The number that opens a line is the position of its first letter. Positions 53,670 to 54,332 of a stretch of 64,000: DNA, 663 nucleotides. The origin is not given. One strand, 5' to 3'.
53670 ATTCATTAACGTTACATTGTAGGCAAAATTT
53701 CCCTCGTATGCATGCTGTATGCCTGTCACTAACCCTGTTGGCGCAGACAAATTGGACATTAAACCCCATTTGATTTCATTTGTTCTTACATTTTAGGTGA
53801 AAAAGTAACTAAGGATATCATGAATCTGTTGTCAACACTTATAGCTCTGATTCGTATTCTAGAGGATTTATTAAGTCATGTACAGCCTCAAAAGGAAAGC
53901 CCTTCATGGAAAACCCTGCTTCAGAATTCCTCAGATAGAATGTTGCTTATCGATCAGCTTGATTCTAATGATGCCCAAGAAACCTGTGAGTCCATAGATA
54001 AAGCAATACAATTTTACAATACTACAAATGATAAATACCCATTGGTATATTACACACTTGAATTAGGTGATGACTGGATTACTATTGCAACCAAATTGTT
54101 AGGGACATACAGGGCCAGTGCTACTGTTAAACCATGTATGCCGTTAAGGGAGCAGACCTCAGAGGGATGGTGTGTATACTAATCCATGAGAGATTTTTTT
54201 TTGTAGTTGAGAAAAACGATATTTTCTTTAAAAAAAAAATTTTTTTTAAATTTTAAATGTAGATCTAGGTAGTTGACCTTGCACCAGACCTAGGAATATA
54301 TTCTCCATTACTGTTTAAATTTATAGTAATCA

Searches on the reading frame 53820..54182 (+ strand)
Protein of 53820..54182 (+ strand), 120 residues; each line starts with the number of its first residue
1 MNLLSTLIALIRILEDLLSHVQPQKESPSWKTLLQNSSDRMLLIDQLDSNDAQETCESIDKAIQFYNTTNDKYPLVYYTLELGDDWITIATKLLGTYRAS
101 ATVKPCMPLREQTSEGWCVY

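Call 51: search_protein_families(library=pfam, max_evalue=0.01, proteins=[window:53820-54182:+])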
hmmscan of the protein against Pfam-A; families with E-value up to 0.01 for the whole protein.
window:53820-54182:+ (120 aa): 1 family
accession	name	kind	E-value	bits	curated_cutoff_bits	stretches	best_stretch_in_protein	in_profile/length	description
PF14733.11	ACDC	-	0.0077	16.9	22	0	9-79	13-63/91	AP2-coincident C-terminal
